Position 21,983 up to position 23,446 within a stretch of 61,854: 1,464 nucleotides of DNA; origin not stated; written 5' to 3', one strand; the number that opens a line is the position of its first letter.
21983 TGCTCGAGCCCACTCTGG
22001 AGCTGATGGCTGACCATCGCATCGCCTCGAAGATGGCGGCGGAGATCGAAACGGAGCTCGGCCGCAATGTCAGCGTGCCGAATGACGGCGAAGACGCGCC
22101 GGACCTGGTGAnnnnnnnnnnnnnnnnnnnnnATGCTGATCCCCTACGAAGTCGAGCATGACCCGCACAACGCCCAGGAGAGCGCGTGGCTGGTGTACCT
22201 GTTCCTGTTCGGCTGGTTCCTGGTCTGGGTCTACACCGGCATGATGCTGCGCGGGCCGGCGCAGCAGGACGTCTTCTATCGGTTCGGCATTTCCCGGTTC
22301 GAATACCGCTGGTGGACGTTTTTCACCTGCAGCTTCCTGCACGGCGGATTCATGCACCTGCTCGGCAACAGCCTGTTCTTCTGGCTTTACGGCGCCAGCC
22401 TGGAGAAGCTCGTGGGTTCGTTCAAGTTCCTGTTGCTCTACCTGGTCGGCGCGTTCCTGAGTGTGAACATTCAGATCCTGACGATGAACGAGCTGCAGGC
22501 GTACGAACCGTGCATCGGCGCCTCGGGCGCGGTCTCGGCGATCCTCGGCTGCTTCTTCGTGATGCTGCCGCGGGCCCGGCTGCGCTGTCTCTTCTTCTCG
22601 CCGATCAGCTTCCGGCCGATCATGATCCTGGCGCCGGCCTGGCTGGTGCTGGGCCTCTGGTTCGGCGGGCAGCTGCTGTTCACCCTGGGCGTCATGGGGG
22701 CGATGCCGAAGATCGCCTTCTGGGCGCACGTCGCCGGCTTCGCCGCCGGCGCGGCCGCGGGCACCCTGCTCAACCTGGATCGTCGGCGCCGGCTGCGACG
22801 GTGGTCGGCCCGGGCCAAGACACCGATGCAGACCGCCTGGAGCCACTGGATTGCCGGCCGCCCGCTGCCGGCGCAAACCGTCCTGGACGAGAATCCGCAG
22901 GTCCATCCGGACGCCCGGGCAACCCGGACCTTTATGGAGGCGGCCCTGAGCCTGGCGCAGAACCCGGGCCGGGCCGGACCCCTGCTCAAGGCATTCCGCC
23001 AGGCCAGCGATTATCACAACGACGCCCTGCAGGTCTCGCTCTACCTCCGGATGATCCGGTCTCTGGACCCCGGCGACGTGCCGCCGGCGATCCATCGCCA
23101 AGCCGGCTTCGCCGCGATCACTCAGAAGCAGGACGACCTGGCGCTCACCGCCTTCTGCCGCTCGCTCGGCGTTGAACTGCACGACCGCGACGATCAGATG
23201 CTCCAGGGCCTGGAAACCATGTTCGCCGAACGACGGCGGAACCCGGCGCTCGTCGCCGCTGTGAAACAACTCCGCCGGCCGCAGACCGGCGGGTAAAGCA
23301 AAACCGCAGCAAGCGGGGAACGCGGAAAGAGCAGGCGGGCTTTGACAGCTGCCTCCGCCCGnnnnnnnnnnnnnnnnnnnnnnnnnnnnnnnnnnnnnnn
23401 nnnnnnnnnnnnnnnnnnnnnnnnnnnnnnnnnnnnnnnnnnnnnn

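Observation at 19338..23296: Two consecutive zinc-ribbon/single-TM proteins followed without a gap by a rhomboid protease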

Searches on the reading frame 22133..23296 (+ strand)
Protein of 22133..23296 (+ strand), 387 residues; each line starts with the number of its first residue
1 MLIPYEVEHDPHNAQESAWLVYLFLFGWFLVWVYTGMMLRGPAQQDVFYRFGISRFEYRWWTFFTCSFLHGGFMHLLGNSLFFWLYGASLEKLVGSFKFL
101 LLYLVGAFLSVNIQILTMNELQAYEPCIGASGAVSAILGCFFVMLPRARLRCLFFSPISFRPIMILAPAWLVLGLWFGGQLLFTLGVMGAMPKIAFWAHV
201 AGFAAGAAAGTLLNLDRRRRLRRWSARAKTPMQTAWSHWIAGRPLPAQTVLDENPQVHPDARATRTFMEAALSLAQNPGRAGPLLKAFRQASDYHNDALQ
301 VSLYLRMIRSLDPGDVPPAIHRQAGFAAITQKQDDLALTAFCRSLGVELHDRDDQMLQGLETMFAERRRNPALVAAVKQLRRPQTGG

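Call 3: search_protein_families(library=pfam, proteins=[window:22133-23296:+], max_evalue=0.1)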
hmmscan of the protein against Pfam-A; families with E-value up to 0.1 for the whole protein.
window:22133-23296:+ (387 aa): 1 family
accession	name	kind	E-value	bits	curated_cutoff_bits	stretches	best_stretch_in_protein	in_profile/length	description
PF01694.28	Rhomboid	-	2.8e-28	99.3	22.6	1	59-213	3-140/143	Rhomboid domain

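Call 4: search_protein_families(library=ncbifam, proteins=[window:22133-23296:+], max_evalue=0.1)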
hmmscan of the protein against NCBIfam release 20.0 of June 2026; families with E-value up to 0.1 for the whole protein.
window:22133-23296:+ (387 aa): 3 families
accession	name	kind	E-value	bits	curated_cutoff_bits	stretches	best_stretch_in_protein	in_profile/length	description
TIGR03902.1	rhom_GG_sort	equivalog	3.9e-11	43.1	84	1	57-209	13-152/154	rhombosortase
TIGR04239.1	rhombo_GlpG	equivalog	5.4e-11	42.7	250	1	29-212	103-267/271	rhomboid family intramembrane serine protease GlpG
NF008155.0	PRK10907.1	equivalog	3.4e-10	39.7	335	1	31-212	105-267/276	rhomboid family intramembrane serine protease GlpG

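Call 9: find_homologous_proteins(query=window:22133-23296:+)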
Query window:22133-23296:+ (387 aa): 216 proteins with E <= 0.001 among 8000 candidates; the best 120 are listed.
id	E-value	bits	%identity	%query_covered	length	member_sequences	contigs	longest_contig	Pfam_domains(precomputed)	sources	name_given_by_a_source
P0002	1.9e-263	892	100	100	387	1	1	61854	PF01694.29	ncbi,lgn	-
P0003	7.0e-139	482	57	98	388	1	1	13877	PF01694.29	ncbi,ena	-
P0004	3.9e-110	387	48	95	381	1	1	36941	PF01694.29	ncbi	-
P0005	1.6e-100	355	43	99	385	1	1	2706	PF01694.29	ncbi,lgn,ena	-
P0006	1.3e-86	309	42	98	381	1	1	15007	PF01694.29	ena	-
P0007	2.6e-81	292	41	99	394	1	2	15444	PF01694.29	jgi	jgi:membrane associated rhomboid family serine protease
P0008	2.3e-60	223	46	59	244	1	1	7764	PF01694.29,PF08551.16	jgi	-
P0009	1.9e-54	204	34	93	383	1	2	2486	PF01694.29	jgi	jgi:rhomboid family protein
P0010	2.8e-45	173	34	87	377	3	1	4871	PF01694.29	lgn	-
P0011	7.4e-27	113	37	51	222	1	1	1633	PF01694.29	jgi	jgi:membrane associated rhomboid family serine protease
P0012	7.8e-27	113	36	48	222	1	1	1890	PF01694.29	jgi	jgi:membrane associated rhomboid family serine protease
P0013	9.7e-27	112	37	49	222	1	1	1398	PF01694.29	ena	-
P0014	2.0e-26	111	36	48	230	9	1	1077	PF01694.29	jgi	jgi:membrane associated rhomboid family serine protease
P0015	2.2e-26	111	39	42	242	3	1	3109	PF01694.29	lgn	-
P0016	2.2e-26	111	37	45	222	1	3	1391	PF01694.29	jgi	jgi:membrane associated rhomboid family serine protease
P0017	3.0e-26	111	37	48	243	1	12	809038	PF01694.29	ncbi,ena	-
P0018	3.6e-26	110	39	43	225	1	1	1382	PF01694.29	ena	-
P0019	3.7e-26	110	36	48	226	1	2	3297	PF01694.29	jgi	jgi:membrane associated rhomboid family serine protease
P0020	3.7e-26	110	39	47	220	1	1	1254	PF01694.29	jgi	-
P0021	4.1e-26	110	36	51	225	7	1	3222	PF01694.29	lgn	-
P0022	4.8e-26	110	41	39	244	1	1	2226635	PF01694.29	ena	-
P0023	5.9e-26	110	35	48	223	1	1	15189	PF01694.29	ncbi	ncbi:MAG: rhomboid family intramembrane serine protease [Vicinamibacterales bacterium]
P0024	6.1e-26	110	41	42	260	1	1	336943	PF01694.29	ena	-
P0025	6.2e-26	110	42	39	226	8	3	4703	PF01694.29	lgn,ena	-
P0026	6.6e-26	110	39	46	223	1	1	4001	PF01694.29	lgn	-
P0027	6.7e-26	110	38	44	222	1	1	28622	PF01694.29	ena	-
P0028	6.9e-26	110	36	48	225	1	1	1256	PF01694.29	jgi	jgi:membrane associated rhomboid family serine protease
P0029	7.7e-26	109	34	47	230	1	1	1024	PF01694.29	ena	-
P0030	9.3e-26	109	47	42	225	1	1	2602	PF01694.29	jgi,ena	-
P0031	1.4e-25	108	38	43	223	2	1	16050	PF01694.29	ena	-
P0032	1.7e-25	108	37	46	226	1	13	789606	PF01694.29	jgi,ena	jgi:membrane associated rhomboid family serine protease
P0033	1.7e-25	108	37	48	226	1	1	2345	PF01694.29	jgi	jgi:membrane associated rhomboid family serine protease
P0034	1.8e-25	108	41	45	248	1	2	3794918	PF01694.29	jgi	jgi:membrane associated rhomboid family serine protease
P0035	1.8e-25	108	37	46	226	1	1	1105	PF01694.29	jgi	-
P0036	1.9e-25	108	35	48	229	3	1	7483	PF01694.29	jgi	-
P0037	2.1e-25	108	34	51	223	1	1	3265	PF01694.29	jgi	jgi:membrane associated rhomboid family serine protease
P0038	2.2e-25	108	45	39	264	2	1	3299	PF01694.29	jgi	jgi:membrane associated rhomboid family serine protease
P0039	2.6e-25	108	37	46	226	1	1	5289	PF01694.29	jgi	jgi:membrane associated rhomboid family serine protease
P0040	2.9e-25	107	38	46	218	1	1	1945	PF01694.29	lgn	-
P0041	3.1e-25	107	37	51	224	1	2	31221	PF01694.29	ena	-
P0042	3.6e-25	107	34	49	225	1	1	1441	PF01694.29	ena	-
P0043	3.6e-25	107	35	48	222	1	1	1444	PF01694.29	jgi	jgi:membrane associated rhomboid family serine protease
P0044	4.0e-25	107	37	50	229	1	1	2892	PF01694.29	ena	-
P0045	4.8e-25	107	34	48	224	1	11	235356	PF01694.29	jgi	jgi:membrane associated rhomboid family serine protease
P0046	5.5e-25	107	35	48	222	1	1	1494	PF01694.29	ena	-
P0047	5.7e-25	106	36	48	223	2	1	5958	PF01694.29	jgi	jgi:membrane associated rhomboid family serine protease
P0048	6.1e-25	106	33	48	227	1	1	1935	PF01694.29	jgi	jgi:membrane associated rhomboid family serine protease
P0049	6.2e-25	106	37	45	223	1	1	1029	PF01694.29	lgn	-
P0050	6.7e-25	106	37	45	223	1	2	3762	PF01694.29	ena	-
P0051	7.0e-25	106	37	45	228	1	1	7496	PF01694.29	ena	-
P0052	7.2e-25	106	35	49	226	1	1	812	PF01694.29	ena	-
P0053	8.2e-25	106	36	48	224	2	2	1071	PF01694.29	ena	-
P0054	1.1e-24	106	39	49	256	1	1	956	PF01694.29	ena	-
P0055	1.2e-24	105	41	38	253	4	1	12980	PF01694.29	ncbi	-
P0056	1.5e-24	105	38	49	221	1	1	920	PF01694.29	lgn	-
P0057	2.0e-24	105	37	48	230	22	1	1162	PF01694.29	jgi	jgi:membrane associated rhomboid family serine protease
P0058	2.1e-24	105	35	46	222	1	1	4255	PF01694.29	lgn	-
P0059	2.2e-24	105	35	47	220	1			PF01694.29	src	-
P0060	2.4e-24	104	35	38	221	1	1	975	PF01694.29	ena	-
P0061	2.7e-24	104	43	38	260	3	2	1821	PF01694.29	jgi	jgi:membrane associated rhomboid family serine protease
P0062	2.7e-24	104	45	38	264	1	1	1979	PF01694.29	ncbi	-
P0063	2.8e-24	104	35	48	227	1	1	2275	PF01694.29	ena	-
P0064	2.9e-24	104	35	51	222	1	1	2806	PF01694.29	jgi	jgi:membrane associated rhomboid family serine protease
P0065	3.0e-24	104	36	48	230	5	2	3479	PF01694.29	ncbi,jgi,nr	ncbi:MAG TPA: rhomboid family intramembrane serine protease [Vicinamibacterales bacterium]|jgi:membr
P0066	3.3e-24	104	43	37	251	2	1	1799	PF01694.29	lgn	-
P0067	3.8e-24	104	37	47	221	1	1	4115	PF01694.29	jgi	jgi:membrane associated rhomboid family serine protease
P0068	3.9e-24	104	35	46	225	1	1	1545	PF01694.29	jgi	-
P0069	4.4e-24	104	38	47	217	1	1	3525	PF01694.29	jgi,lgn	jgi:membrane associated rhomboid family serine protease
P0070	4.6e-24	103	35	49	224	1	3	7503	PF01694.29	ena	-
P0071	6.9e-24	103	37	47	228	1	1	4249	PF01694.29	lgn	-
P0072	7.8e-24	103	37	47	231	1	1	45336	PF01694.29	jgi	jgi:membrane associated rhomboid family serine protease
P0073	8.7e-24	103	37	47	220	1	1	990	PF01694.29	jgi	jgi:membrane associated rhomboid family serine protease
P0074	9.4e-24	102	35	45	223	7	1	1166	PF01694.29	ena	-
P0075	1.3e-23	102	35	49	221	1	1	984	PF01694.29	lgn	-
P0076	1.3e-23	102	35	48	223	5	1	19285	PF01694.29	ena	-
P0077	1.4e-23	102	34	48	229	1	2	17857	PF01694.29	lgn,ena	-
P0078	1.5e-23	102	37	44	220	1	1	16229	PF01694.29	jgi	jgi:membrane associated rhomboid family serine protease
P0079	1.8e-23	102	36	48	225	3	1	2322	PF01694.29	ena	-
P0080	1.8e-23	102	36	45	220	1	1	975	PF01694.29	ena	-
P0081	2.6e-23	101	37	43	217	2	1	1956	PF01694.29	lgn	-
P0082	3.1e-23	101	37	44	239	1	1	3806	PF01694.29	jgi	jgi:membrane associated rhomboid family serine protease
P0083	3.2e-23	101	41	39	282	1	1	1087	PF01694.29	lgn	-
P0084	3.4e-23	101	38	44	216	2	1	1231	PF01694.29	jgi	jgi:membrane associated rhomboid family serine protease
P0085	4.0e-23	100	39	42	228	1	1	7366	PF01694.29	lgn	-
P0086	4.6e-23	100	35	49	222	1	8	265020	PF01694.29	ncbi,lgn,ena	-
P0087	5.0e-23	100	39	42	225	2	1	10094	PF01694.29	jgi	jgi:membrane associated rhomboid family serine protease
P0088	6.0e-23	100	35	47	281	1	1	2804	PF01694.29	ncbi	-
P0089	6.5e-23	100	39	44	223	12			PF01694.29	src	-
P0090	6.6e-23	100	36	47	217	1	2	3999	PF01694.29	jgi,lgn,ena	jgi:membrane associated rhomboid family serine protease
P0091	6.6e-23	100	35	48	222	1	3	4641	PF01694.29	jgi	jgi:membrane associated rhomboid family serine protease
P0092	7.4e-23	100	39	46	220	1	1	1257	PF01694.29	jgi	jgi:membrane associated rhomboid family serine protease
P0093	8.1e-23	99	36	47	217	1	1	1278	PF01694.29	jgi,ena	-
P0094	8.3e-23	99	35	49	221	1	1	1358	PF01694.29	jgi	jgi:membrane associated rhomboid family serine protease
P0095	1.1e-22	99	37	49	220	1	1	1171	PF01694.29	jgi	jgi:membrane associated rhomboid family serine protease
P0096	1.2e-22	99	37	39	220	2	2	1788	PF01694.29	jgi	jgi:membrane associated rhomboid family serine protease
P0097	1.8e-22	98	37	46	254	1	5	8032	PF01694.29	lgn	-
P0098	2.0e-22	98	35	45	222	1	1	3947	PF01694.29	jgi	-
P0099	2.0e-22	98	36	48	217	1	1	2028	PF01694.29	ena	-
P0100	2.1e-22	98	35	49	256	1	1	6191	PF01694.29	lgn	-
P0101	3.4e-22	97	39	41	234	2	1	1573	PF01694.29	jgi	jgi:membrane associated rhomboid family serine protease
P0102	4.3e-22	97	32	49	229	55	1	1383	PF01694.29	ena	-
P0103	6.0e-22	97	39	39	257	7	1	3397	PF01694.29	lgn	-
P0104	7.8e-22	96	37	45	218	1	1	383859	PF01694.29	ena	-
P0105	8.1e-22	96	35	39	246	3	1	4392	PF01694.29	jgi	jgi:membrane associated rhomboid family serine protease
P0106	8.6e-22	96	33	49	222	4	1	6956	PF01694.29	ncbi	-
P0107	8.9e-22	96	41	41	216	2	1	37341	PF01694.29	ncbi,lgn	ncbi:MAG: rhomboid family intramembrane serine protease [bacterium]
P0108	9.1e-22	96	36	49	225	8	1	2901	PF01694.29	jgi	jgi:rhomboid family protein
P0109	9.8e-22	96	33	46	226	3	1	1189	PF01694.29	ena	-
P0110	1.3e-21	95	38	42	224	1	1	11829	PF01694.29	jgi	jgi:membrane associated rhomboid family serine protease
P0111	1.3e-21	95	40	38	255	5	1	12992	PF01694.29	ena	-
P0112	1.4e-21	95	35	41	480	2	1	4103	PF01694.29,PF13428.13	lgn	-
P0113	1.6e-21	95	36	40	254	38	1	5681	PF01694.29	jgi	jgi:membrane associated rhomboid family serine protease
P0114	1.9e-21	95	38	42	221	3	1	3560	PF01694.29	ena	-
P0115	1.9e-21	95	36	45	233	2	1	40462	PF01694.29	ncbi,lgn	-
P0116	1.9e-21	95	34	50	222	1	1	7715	PF01694.29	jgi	jgi:membrane associated rhomboid family serine protease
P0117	2.2e-21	95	30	51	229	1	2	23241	PF01694.29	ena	-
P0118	2.4e-21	95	40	41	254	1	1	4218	PF01694.29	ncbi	-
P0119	2.6e-21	94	40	43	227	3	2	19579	PF01694.29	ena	-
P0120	2.8e-21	94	35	46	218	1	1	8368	PF01694.29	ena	-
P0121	3.1e-21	94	41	38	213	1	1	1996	PF01694.29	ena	-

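Call 10: find_encoding_contigs(protein=P0003, flank=6000, max_places=3)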
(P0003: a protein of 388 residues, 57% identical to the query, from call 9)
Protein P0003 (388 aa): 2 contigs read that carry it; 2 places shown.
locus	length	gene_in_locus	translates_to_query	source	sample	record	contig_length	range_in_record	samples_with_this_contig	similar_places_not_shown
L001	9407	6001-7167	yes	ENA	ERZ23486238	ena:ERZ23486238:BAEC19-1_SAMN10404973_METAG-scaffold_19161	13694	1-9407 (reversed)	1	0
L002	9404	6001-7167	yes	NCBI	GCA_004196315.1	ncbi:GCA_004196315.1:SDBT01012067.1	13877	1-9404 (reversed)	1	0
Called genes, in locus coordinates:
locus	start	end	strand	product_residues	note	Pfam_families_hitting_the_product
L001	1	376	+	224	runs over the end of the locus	PF04493:Endonuclease_5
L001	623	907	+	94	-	-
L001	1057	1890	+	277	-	-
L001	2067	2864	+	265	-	-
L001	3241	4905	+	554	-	PF13360:PQQ_2 (faint)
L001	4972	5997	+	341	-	-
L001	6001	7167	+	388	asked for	PF01694:Rhomboid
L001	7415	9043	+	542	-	-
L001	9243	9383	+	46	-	-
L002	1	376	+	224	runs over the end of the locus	PF04493:Endonuclease_5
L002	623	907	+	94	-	-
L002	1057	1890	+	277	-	-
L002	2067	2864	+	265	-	-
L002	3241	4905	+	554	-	PF13360:PQQ_2 (faint)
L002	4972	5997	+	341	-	-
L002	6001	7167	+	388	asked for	PF01694:Rhomboid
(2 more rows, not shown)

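Call 11: find_encoding_contigs(protein=P0004, flank=6000, max_places=3)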
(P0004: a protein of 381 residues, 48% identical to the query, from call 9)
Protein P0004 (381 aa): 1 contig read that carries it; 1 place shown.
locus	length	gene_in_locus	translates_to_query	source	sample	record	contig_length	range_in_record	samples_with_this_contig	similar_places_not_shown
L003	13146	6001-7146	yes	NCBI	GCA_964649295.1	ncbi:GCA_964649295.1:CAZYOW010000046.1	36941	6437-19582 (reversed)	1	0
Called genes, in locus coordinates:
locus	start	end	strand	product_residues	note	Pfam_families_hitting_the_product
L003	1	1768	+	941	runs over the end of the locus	PF01074:Glyco_hydro_38N, PF09261:Alpha-mann_mid, PF17677:Glyco_hydro38C2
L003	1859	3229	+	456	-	PF00884:Sulfatase, PF01663:Phosphodiest, PF02995:DUF229 (weak), PF16347:SGSH_C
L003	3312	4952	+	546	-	PF13360:PQQ_2 (faint)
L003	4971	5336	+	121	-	-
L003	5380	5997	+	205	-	-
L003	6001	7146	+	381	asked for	PF01694:Rhomboid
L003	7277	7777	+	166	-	PF00731:AIRC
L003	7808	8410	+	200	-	PF01300:Sua5_yciO_yrdC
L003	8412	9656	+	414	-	PF06723:MreB_Mbl (faint), PF02491:SHS2_FTSA, PF14450:FtsA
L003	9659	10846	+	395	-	PF00091:Tubulin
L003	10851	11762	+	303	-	PF04389:Peptidase_M28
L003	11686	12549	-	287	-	PF01170:UPF0020 (faint), PF01555:N6_N4_Mtase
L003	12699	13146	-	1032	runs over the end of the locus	PF00069:Pkinase, PF07714:PK_Tyr_Ser-Thr, PF03781:FGE-sulfatase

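Call 12: find_encoding_contigs(protein=P0006, flank=6000, max_places=3)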
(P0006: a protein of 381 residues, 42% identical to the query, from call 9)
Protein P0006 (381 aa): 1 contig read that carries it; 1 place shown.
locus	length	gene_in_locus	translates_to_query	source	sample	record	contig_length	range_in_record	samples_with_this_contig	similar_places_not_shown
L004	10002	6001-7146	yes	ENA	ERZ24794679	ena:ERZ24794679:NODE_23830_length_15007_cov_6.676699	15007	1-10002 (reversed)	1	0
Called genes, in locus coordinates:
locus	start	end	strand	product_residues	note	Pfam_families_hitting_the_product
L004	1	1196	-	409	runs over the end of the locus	PF02690:Na_Pi_cotrans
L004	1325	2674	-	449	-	PF01266:DAO, PF12831:FAD_oxidored, PF13450:NAD_binding_8 (weak)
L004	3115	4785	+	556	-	PF13360:PQQ_2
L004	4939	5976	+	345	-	-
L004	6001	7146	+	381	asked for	PF01694:Rhomboid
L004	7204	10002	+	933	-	?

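Call 13: find_encoding_contigs(protein=P0007, flank=6000, max_places=3)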
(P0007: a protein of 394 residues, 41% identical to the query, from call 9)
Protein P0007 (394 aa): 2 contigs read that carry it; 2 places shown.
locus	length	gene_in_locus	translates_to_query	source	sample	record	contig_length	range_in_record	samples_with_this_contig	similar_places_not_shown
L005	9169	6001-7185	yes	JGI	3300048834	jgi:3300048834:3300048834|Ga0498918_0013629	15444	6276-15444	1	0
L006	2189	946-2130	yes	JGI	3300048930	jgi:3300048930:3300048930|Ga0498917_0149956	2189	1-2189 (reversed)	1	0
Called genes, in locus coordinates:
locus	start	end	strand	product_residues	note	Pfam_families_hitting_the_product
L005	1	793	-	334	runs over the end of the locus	PF01073:3Beta_HSD, PF01370:Epimerase, PF02719:Polysacc_synt_2, PF04321:RmlD_sub_bind, PF07993:NAD_binding_4, PF13460:NAD_binding_10, PF16363:GDP_Man_Dehyd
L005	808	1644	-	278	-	PF01370:Epimerase, PF04321:RmlD_sub_bind, PF16363:GDP_Man_Dehyd, PF07993:NAD_binding_4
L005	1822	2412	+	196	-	PF00475:IGPD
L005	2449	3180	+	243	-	PF00977:His_biosynth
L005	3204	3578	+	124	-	-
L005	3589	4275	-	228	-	PF00005:ABC_tran, PF13304:AAA_21 (faint)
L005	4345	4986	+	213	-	PF25182:NonGDSL (weak), PF00657:Lipase_GDSL, PF13472:Lipase_GDSL_2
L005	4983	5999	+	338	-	-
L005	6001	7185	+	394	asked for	PF01694:Rhomboid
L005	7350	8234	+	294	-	PF01073:3Beta_HSD, PF01370:Epimerase, PF02719:Polysacc_synt_2 (faint), PF04321:RmlD_sub_bind (weak), PF16363:GDP_Man_Dehyd (faint)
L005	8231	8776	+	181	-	PF21537:DUF1980_C (weak)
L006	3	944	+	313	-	?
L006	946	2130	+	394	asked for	PF01694:Rhomboid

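Call 23: find_related_loci(query=A3, collection=genome_contigs, flank=6000)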
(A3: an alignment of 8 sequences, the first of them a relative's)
Query A3 (387 aa) in genome_contigs; peptide patterns used: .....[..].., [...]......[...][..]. (x = any residue, [..] = any of these).
600 stretches matched a pattern (row limit reached: there are more); 543 encode a relative of the query (tblastn E <= 1e-3); the best 80 are kept; 80 distinct loci.
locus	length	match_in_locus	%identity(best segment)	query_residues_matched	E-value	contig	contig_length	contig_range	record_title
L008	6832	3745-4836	40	1-363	7e-82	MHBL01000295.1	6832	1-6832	MAG: Lentisphaerae bacterium RIFOXYA12_64_32 RifOxyA12_Lentisphaerae_64_32_updatedv2_364, whole genome shotgun sequence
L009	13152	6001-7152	31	1-382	2e-58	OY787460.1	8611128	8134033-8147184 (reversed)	MAG: Victivallales bacterium isolate c43507a4-3b0a-454f-a213-a96987c4837a genome assembly, chromosome: 1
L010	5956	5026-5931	38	1-302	2e-56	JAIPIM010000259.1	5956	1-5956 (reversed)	MAG: Candidatus Paceibacterota bacterium isolate Tobar13.5m-G74 Tobar13-5m-C13667, whole genome shotgun sequence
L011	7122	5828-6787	34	1-314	3e-56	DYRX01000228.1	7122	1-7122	MAG TPA_asm: Victivallis vadensis isolate SulCav_GS10_10_4_50_17 SulCav_GS10_10_20465_length_7122_cov_9_484788, whole ge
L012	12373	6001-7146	40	1-381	1e-54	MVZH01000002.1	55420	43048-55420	MAG: Lentisphaerae bacterium ADurb.BinA184 BWZ02_contig000002, whole genome shotgun sequence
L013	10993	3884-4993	33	1-380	1e-53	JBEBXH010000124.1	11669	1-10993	MAG: Victivallis vadensis isolate T2.bin.5 NODE_20382_length_11669_cov_21.190288, whole genome shotgun sequence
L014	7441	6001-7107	30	1-370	7e-50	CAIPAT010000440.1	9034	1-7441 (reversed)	MAG: uncultured Lentisphaeria bacterium isolate LJ_bin-1925 genome assembly, contig: bin-1925:440/465, whole genome shot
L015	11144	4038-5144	29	1-370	4e-49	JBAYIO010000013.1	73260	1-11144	MAG: Victivallaceae bacterium isolate SO_2016_GW1_32 scaffold00798_OW334_2016, whole genome shotgun sequence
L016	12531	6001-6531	40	62-236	2e-31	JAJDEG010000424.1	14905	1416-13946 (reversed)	MAG: Planctomycetota bacterium isolate OFTM264 OFTM264_423, whole genome shotgun sequence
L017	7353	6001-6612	36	31-220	9e-30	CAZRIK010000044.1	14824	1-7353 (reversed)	MAG TPA_asm: uncultured Candidatus Bathyarchaeia archaeon isolate binchicken_co378_2 genome assembly, contig: NODE_3111_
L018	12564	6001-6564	38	41-227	8e-30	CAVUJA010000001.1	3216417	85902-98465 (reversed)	MAG: uncultured Acidobacteriota bacterium isolate MFD01872.bin.1.270 genome assembly, contig: contig_31940, whole genome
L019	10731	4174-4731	37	41-224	8e-30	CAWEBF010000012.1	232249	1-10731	MAG: uncultured Acidobacteriota bacterium isolate MFD05567.bin.2.14 genome assembly, contig: contig_20107, whole genome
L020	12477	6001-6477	42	60-222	1e-29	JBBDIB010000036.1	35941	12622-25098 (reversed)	MAG: Planctomycetota bacterium isolate LejiaA_69_16 Lejia_A_1870_length_35941_cov_9, whole genome shotgun sequence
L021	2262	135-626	41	62-223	8e-30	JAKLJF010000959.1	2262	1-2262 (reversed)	MAG: Thermoanaerobaculia bacterium isolate MAG.385 MAG.385-NODE_959_length_2262_cov_2.647140, whole genome shotgun seque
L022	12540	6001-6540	39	23-210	4e-29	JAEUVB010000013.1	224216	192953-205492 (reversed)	MAG: Chitinophagaceae bacterium isolate new MAG-370 k141_4194112, whole genome shotgun sequence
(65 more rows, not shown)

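Call 30: predict_structure(alignment_id=A3)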
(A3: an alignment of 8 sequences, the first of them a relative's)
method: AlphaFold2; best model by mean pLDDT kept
length: 387 residues; sequences in the alignment: 8
mean_pLDDT: 82.2   pTM: 0.64
mean pLDDT of the five models: 82.2, 80.9, 80.0, 76.8, 74.9
residues with pLDDT >= 90: 56; 70-90: 294; 50-70: 34; < 50: 3
segments of 3 or more residues with pLDDT < 50: 385-387
pLDDT, mean of each block of 10 residues (from residue 1): 76 77 94 88 84 77 84 86 91 92 90 81 72 91 88 84 87 84 71 70 92 88 80 84 86 75 79 75 80 79 83 81 88 88 72 81 85 85 52
secondary structure, 60 per line:
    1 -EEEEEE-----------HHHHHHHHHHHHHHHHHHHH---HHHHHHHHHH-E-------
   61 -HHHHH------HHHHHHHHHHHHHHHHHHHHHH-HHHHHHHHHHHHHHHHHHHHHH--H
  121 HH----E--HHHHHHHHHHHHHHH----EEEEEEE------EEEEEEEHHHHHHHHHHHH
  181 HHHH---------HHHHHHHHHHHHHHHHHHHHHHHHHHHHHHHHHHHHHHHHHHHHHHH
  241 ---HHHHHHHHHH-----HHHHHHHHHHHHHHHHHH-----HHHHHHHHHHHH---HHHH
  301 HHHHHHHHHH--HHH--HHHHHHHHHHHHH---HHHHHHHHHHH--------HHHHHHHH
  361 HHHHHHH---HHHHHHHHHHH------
elements in order: E2-7 H19-38 H42-51 H62-66 H73-94 H96-117 H130-144 E149-155 E162-168 H169-184 H194-240 H244-253 H259-276 H282-293 H297-310 H318-330 H334-344 H353-367 H371-381

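Call 66: search_protein_families(library=padloc, proteins=[window:22133-23296:+], max_evalue=0.01)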
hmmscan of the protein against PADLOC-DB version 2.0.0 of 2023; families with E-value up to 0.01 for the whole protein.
window:22133-23296:+ (387 aa): 0 families
